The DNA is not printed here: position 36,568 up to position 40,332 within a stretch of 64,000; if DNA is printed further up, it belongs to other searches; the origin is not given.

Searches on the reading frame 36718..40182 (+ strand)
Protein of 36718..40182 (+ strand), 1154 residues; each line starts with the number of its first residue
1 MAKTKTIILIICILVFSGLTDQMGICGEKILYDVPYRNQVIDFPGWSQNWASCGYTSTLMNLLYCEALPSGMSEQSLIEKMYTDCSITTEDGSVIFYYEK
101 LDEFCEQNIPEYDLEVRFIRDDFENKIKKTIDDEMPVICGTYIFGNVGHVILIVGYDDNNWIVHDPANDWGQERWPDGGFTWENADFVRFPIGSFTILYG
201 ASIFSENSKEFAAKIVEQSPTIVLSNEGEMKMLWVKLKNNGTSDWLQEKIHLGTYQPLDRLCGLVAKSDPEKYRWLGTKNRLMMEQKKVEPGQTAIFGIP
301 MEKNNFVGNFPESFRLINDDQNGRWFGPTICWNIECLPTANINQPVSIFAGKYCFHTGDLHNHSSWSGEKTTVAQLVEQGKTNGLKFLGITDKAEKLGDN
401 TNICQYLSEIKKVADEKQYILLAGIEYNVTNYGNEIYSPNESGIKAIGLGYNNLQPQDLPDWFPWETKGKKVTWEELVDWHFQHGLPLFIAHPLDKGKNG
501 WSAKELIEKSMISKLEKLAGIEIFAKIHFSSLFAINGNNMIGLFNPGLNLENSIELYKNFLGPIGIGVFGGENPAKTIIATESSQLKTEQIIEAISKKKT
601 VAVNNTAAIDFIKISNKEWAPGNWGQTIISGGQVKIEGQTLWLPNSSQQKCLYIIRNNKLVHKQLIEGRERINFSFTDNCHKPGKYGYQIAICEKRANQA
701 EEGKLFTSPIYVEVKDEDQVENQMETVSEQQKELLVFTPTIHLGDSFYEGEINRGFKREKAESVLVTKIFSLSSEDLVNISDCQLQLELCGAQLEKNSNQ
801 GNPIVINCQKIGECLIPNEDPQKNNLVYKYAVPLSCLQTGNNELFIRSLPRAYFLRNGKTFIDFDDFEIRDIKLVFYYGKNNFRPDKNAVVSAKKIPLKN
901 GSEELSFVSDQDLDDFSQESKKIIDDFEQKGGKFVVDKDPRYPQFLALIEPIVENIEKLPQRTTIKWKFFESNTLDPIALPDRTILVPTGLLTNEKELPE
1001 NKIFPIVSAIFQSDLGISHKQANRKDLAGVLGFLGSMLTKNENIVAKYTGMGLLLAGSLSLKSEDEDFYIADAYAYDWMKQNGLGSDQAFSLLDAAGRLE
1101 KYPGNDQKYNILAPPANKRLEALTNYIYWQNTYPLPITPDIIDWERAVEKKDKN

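Call 69: search_protein_families(library=ncbifam, proteins=[window:36718-40182:+], max_evalue=0.01)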
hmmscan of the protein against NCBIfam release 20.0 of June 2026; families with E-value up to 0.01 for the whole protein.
window:36718-40182:+ (1154 aa): 5 families
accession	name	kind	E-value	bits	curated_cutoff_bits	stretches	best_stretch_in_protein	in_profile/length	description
NF038032.1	CehA_McbA_metalo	domain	1.3e-10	41.2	80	1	357-505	4-131/315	CehA/McbA family metallohydrolase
NF006251.0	PRK08392.1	equivalog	3.2e-09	36.6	212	1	359-436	3-79/216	hypothetical protein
NF006702.0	PRK09248.1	domain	1.1e-05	25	264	1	359-436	6-84/246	PHP domain-containing protein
NF006375.0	PRK08609.1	equivalog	0.00015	20.5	426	1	357-431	336-416/571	DNA polymerase/3'-5' exonuclease PolX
NF005928.0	PRK07945.1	equivalog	0.00033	20.1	250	1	357-433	99-181/337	PHP domain-containing protein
